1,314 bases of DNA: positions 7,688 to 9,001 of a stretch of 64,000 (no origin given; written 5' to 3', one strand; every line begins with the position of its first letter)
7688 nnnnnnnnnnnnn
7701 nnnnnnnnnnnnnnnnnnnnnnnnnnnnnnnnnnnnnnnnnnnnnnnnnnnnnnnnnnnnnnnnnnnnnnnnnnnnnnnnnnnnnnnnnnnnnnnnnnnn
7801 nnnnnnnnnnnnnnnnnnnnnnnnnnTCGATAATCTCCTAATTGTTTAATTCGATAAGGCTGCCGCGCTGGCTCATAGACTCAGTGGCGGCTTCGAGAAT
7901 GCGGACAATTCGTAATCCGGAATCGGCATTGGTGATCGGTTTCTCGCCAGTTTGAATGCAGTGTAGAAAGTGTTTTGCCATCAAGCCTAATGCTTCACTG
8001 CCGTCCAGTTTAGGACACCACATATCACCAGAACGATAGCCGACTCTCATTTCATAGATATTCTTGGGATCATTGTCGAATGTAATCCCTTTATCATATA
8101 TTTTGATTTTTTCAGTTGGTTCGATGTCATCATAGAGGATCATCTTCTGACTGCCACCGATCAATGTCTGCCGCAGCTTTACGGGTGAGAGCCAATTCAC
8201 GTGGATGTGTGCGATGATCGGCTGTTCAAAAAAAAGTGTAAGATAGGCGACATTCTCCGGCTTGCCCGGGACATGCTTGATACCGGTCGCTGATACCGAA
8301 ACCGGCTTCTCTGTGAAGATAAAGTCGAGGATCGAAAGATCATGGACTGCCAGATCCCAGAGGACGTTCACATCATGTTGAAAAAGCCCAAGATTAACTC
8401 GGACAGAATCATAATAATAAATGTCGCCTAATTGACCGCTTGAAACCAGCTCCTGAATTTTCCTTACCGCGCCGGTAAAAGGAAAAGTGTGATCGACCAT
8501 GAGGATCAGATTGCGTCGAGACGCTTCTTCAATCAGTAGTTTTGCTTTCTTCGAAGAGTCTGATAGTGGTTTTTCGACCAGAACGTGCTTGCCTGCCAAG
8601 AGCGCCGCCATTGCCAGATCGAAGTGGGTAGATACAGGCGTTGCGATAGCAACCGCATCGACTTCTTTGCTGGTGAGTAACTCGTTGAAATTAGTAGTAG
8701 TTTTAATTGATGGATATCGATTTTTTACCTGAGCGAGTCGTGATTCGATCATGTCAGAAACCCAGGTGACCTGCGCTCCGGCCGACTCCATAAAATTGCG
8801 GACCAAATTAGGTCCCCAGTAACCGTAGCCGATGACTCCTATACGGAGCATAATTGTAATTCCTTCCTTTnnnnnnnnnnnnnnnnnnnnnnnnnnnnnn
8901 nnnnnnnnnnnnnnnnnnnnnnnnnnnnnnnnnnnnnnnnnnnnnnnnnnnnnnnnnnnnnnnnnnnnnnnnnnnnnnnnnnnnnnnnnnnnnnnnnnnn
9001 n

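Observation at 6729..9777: WbpE/WbpB/WbpD-like triad (aminotransferase, Gfo/Idh/MocA oxidoreductase, hexapeptide acetyltransferase) with a small 4-TM protein between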

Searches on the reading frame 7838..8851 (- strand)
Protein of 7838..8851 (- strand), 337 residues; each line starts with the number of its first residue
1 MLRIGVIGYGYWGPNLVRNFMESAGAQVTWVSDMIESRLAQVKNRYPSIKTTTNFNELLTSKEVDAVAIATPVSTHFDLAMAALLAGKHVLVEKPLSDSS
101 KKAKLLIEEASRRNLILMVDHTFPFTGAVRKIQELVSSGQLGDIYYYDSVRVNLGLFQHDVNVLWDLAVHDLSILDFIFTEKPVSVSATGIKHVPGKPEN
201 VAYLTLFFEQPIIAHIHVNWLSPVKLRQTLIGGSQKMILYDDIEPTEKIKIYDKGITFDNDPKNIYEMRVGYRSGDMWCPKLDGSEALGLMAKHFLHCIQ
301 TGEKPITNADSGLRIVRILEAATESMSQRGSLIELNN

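Call 4: search_protein_families(library=pfam, proteins=[window:7838-8851:-], max_evalue=0.01)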
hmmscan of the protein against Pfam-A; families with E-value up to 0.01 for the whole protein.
window:7838-8851:- (337 aa): 4 families
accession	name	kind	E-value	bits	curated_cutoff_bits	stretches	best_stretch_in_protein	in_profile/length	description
PF01408.29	GFO_IDH_MocA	-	1.2e-26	94.2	24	1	2-121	1-120/120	Oxidoreductase family, NAD-binding Rossmann fold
PF22725.1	GFO_IDH_MocA_C3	-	1.1e-12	48.4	27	1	129-236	1-121/124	GFO/IDH/MocA C-terminal domain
PF02894.22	GFO_IDH_MocA_C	-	2.4e-09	37.7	22.9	1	134-330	2-214/218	Oxidoreductase family, C-terminal alpha/beta domain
PF03807.23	F420_oxidored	-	0.0046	17.9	21.6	1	3-90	1-88/94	NADP oxidoreductase coenzyme F420-dependent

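Call 5: search_protein_families(library=ncbifam, proteins=[window:7838-8851:-], max_evalue=0.01)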
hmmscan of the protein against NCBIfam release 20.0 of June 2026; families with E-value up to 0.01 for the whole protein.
window:7838-8851:- (337 aa): 11 families
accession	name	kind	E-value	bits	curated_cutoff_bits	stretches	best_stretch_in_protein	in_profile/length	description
NF040723.1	UDP-GlcNAcDh_Arch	equivalog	7.7e-51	173.4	450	1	2-255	1-250/302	UDP-N-acetylglucosamine 3-dehydrogenase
TIGR04380.1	myo_inos_iolG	equivalog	3.9e-30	104.8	355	1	1-219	1-230/330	inositol 2-dehydrogenase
NF008607.0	PRK11579.1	subfamily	6.9e-23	81.2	330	1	2-149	5-150/346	oxidoreductase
NF041392.1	XylDh_Gfo6_Halo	equivalog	1.1e-20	73.8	350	1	2-145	17-164/350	D-xylose 1-dehydrogenase Gfo6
NF052479.1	LevoglcsnDh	equivalog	3.6e-19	68.7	650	1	29-147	39-157/386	levoglucosan dehydrogenase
NF052679.1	InsChiInosDhIolG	equivalog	1e-13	51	540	1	2-187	3-193/343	bifunctional inositol 2-dehydrogenase/D-chiro-inositol 1-dehydrogenase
NF058561.1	BT_2158_fam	equivalog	2.3e-13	49.6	750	1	3-146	37-179/487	glycoside 3-dehydrogenase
NF007574.0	PRK10206.1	equivalog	6e-13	48.5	352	1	42-147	44-149/345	oxidoreductase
NF058563.1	BT_2159_fam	equivalog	1.7e-11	43.7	650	1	3-145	2-144/350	disaccharide 3-dehydrogenase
NF009830.0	PRK13304.1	equivalog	0.00086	18.8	267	1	1-92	1-90/265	aspartate dehydrogenase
NF005814.0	PRK07680.1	equivalog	0.0061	15.8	278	1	3-66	2-67/275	late competence protein ComER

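Call 7: search_solved_structures(query=window:7838-8851:-, max_evalue=1e-10)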
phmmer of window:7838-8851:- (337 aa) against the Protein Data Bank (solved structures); distinct sequences matched with E-value up to 1e-10: 34.
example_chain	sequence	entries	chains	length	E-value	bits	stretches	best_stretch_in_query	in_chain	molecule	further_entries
3c1a_A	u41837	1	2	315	5.1e-21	78.2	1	2-252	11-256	Putative oxidoreductase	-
7bvj_A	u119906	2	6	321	6.5e-19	71.3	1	2-206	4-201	Oxidoreductase, NAD-binding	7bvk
3gdo_A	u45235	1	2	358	2.7e-18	69.3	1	2-331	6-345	Uncharacterized oxidoreductase yvaA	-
3gfg_A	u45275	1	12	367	2.9e-18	69.1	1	2-331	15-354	Uncharacterized oxidoreductase yvaA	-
3ezy_A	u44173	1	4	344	1.8e-17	66.6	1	2-194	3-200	Dehydrogenase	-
3kux_A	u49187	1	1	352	6e-17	64.8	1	2-149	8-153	Putative oxidoreductase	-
3hnp_A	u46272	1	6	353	7.8e-16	61.2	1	43-149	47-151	Oxidoreductase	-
3i23_A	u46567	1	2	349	1.5e-15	60.3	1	21-146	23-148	Oxidoreductase, Gfo/Idh/MocA family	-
3fd8_A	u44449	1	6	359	1.6e-15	60.2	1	21-146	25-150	Oxidoreductase, Gfo/Idh/MocA family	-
3e18_A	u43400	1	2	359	3.3e-15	59.1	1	4-240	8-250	oxidoreductase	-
3evn_A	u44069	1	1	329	8.5e-15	57.8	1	2-150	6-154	Oxidoreductase, Gfo/Idh/MocA family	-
7xr9_A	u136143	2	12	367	1.1e-14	57.4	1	48-149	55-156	DgpA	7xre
3fhl_A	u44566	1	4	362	1.9e-14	56.6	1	35-150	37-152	Putative oxidoreductase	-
9azo_A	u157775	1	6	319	6.4e-14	54.9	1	3-176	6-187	PmdC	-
3e82_A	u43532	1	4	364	1.5e-13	53.6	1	2-165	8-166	Putative oxidoreductase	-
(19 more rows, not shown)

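Call 10: find_encoding_contigs(protein=window:7838-8851:-, flank=10000, max_places=6)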
Protein window:7838-8851:- (337 aa): 6 contigs read that carry it; 4 places shown.
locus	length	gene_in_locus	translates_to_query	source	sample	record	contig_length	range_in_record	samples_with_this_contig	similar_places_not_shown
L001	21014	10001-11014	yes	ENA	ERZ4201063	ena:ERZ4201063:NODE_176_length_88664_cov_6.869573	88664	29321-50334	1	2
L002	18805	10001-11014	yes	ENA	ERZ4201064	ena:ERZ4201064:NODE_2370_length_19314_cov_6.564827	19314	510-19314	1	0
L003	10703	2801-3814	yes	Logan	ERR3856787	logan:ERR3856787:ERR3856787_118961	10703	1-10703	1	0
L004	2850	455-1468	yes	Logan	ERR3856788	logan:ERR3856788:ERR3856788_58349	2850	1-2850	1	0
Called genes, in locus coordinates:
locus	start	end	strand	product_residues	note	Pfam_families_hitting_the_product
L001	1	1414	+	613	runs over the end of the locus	PF13522:GATase_6, PF13537:GATase_7, PF00733:Asn_synthase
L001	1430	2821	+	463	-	PF04464:Glyphos_transf (faint)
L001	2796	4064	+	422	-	PF08323:Glyco_transf_5 (weak), PF13439:Glyco_transf_4, PF13579:Glyco_trans_4_4, PF20706:GT4-conflict, PF00534:Glycos_transf_1, PF13692:Glyco_trans_1_4, PF13524:Glyco_trans_1_2 (weak)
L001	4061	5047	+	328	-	PF00535:Glycos_transf_2, PF13641:Glyco_tranf_2_3 (weak)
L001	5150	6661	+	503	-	PF04932:Wzy_C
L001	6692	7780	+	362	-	PF13439:Glyco_transf_4, PF00534:Glycos_transf_1, PF13692:Glyco_trans_1_4, PF13524:Glyco_trans_1_2 (weak)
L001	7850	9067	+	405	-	PF00534:Glycos_transf_1, PF13692:Glyco_trans_1_4, PF13524:Glyco_trans_1_2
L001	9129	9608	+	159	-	PF25084:LbH_EIF2B (faint), PF25087:GMPPB_C (faint), PF00132:Hexapep, PF14602:Hexapep_2 (weak)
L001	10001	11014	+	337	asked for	PF01408:GFO_IDH_MocA, PF02894:GFO_IDH_MocA_C, PF22725:GFO_IDH_MocA_C3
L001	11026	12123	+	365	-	PF01041:DegT_DnrJ_EryC1, PF00155:Aminotran_1_2, PF01212:Beta_elim_lyase (weak), PF01053:Cys_Met_Meta_PP, PF00266:Aminotran_5 (weak)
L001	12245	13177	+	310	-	PF01073:3Beta_HSD, PF01370:Epimerase, PF04321:RmlD_sub_bind, PF16363:GDP_Man_Dehyd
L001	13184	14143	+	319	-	PF00535:Glycos_transf_2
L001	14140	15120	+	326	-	PF01073:3Beta_HSD, PF01370:Epimerase, PF02719:Polysacc_synt_2, PF04321:RmlD_sub_bind (weak), PF05368:NmrA (weak), PF08659:KR (weak), PF16363:GDP_Man_Dehyd, PF13460:NAD_binding_10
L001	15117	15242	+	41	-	-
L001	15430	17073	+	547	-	-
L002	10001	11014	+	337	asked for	PF01408:GFO_IDH_MocA, PF02894:GFO_IDH_MocA_C, PF22725:GFO_IDH_MocA_C3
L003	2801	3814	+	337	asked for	PF01408:GFO_IDH_MocA, PF02894:GFO_IDH_MocA_C, PF22725:GFO_IDH_MocA_C3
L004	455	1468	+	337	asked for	PF01408:GFO_IDH_MocA, PF02894:GFO_IDH_MocA_C, PF22725:GFO_IDH_MocA_C3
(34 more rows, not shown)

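Call 12: find_homologous_proteins(query=window:7838-8851:-, max_evalue=1e-20)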
Query window:7838-8851:- (337 aa): 8000 proteins with E <= 1e-20 among 8000 candidates; the best 120 are listed.
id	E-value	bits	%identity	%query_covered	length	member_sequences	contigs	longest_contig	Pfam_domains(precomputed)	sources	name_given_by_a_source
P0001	5.5e-223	757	100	100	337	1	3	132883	PF01408.29,PF22725.2,PF02894.23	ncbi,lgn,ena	-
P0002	6.4e-167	573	72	100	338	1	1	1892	PF01408.29,PF22725.2,PF02894.23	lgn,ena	-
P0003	7.8e-162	556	70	99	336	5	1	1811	PF01408.29,PF22725.2,PF02894.23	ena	-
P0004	1.8e-156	538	67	99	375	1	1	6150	PF01408.29,PF22725.2,PF02894.23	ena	-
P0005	2.9e-156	538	70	99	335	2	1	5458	PF01408.29,PF22725.2,PF02894.23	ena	-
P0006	3.5e-156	537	69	100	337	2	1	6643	PF01408.29,PF22725.2,PF02894.23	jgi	jgi:predicted dehydrogenase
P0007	3.9e-156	537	69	100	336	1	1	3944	PF01408.29,PF22725.2,PF02894.23,PF03447.23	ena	-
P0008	4.3e-156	537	68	99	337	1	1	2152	PF01408.29,PF22725.2,PF02894.23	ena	-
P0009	4.8e-156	537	68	99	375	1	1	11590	PF01408.29,PF22725.2,PF02894.23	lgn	-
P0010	1.3e-155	535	67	99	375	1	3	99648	PF01408.29,PF22725.2,PF02894.23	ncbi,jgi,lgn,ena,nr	ncbi:MAG TPA: Gfo/Idh/MocA family oxidoreductase [Trichormus sp. M33_DOE_039]|nr:Gfo/Idh/MocA family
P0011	2.2e-155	535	68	100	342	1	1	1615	PF01408.29,PF22725.2,PF02894.23,PF03447.23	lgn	-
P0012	2.3e-155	535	67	99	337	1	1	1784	PF01408.29,PF22725.2,PF02894.23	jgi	-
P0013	2.8e-155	534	68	100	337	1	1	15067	PF01408.29,PF22725.2,PF02894.23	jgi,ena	-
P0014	4.4e-155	534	70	99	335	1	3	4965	PF01408.29,PF22725.2,PF02894.23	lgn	-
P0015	5.0e-155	533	68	99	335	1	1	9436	PF01408.29,PF22725.2,PF02894.23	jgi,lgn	jgi:predicted dehydrogenase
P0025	2.3e-154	531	68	100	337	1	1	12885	PF01408.29,PF22725.2,PF02894.23,PF03447.23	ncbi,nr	ncbi:MAG: Gfo/Idh/MocA family oxidoreductase [candidate division WOR-3 bacterium]|nr:Gfo/Idh/MocA fa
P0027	3.5e-154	531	67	99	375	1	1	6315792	PF01408.29,PF22725.2,PF02894.23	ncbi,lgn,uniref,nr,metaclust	ncbi:Gfo/Idh/MocA family protein [Chroococcidiopsis thermalis]|uniref:Oxidoreductase domain protein 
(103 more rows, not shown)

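Call 13: find_encoding_contigs(protein=P0027, flank=10000, max_places=2)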
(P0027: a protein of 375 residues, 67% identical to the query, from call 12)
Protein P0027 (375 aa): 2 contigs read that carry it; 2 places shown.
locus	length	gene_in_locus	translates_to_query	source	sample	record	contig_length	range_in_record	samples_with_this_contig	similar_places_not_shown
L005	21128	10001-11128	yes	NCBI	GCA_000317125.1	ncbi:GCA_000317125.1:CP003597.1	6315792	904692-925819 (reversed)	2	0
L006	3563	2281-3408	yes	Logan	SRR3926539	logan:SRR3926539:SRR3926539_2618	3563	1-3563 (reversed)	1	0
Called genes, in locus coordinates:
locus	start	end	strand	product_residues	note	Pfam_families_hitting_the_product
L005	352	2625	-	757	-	-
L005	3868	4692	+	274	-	PF01061:ABC2_membrane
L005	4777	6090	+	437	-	PF00005:ABC_tran, PF13304:AAA_21 (faint), PF14524:Wzt_C (weak)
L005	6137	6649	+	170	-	PF25084:LbH_EIF2B (faint), PF25087:GMPPB_C (faint), PF00132:Hexapep, PF14602:Hexapep_2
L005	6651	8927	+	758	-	PF13313:DUF4082, PF02369:Big_1, PF20254:DMFA2_C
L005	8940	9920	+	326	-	-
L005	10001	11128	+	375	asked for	PF01408:GFO_IDH_MocA, PF22725:GFO_IDH_MocA_C3, PF02894:GFO_IDH_MocA_C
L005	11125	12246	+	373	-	PF01041:DegT_DnrJ_EryC1, PF00155:Aminotran_1_2 (weak), PF01053:Cys_Met_Meta_PP (weak)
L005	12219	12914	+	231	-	PF00132:Hexapep, PF14602:Hexapep_2 (weak)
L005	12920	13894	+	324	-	PF00106:adh_short (weak), PF01073:3Beta_HSD, PF01370:Epimerase, PF02719:Polysacc_synt_2, PF04321:RmlD_sub_bind, PF05368:NmrA, PF13460:NAD_binding_10, PF16363:GDP_Man_Dehyd, +1 more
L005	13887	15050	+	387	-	PF01041:DegT_DnrJ_EryC1, PF00155:Aminotran_1_2 (weak), PF00266:Aminotran_5 (faint), PF01053:Cys_Met_Meta_PP (weak)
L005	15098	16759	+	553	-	PF00534:Glycos_transf_1, PF13692:Glyco_trans_1_4 (weak)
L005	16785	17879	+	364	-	-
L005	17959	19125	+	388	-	PF00534:Glycos_transf_1, PF13692:Glyco_trans_1_4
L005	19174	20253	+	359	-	PF00535:Glycos_transf_2, PF10111:Glyco_tranf_2_2, PF13641:Glyco_tranf_2_3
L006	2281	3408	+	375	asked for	PF01408:GFO_IDH_MocA, PF22725:GFO_IDH_MocA_C3, PF02894:GFO_IDH_MocA_C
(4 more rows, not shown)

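Call 14: find_encoding_contigs(protein=P0025, flank=10000, max_places=2)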
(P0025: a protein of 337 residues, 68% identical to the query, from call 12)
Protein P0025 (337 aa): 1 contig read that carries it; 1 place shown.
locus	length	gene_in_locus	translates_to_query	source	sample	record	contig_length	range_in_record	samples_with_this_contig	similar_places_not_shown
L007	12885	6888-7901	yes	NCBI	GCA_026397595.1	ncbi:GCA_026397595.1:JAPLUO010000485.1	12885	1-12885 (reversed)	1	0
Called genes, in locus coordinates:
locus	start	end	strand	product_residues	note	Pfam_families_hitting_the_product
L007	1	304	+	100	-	?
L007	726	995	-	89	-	-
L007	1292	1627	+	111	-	PF01909:NTP_transf_2, PF18765:Polbeta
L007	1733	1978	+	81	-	-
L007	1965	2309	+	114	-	PF02452:PemK_toxin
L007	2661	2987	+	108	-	PF01909:NTP_transf_2, PF18765:Polbeta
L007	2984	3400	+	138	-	PF05168:HEPN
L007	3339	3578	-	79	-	-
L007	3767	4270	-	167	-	-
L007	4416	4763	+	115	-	PF01370:Epimerase, PF04321:RmlD_sub_bind, PF16363:GDP_Man_Dehyd (faint)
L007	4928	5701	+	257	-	PF13489:Methyltransf_23 (weak)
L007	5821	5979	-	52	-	-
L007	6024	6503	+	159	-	PF25084:LbH_EIF2B (weak), PF25087:GMPPB_C (weak), PF00132:Hexapep, PF14602:Hexapep_2 (weak)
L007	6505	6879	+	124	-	PF10639:TMEM234 (weak)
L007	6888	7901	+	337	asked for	PF01408:GFO_IDH_MocA, PF03447:NAD_binding_3 (weak), PF02894:GFO_IDH_MocA_C, PF22725:GFO_IDH_MocA_C3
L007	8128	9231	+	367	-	PF00155:Aminotran_1_2 (weak), PF01041:DegT_DnrJ_EryC1, PF01053:Cys_Met_Meta_PP, PF01212:Beta_elim_lyase (weak)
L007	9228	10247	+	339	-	-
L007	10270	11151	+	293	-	PF00132:Hexapep (weak), PF25084:LbH_EIF2B, PF25087:GMPPB_C, PF00132:Hexapep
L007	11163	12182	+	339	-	PF00535:Glycos_transf_2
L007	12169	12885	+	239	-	PF04321:RmlD_sub_bind, PF01073:3Beta_HSD, PF01370:Epimerase, PF02719:Polysacc_synt_2, PF13460:NAD_binding_10, PF16363:GDP_Man_Dehyd, PF07993:NAD_binding_4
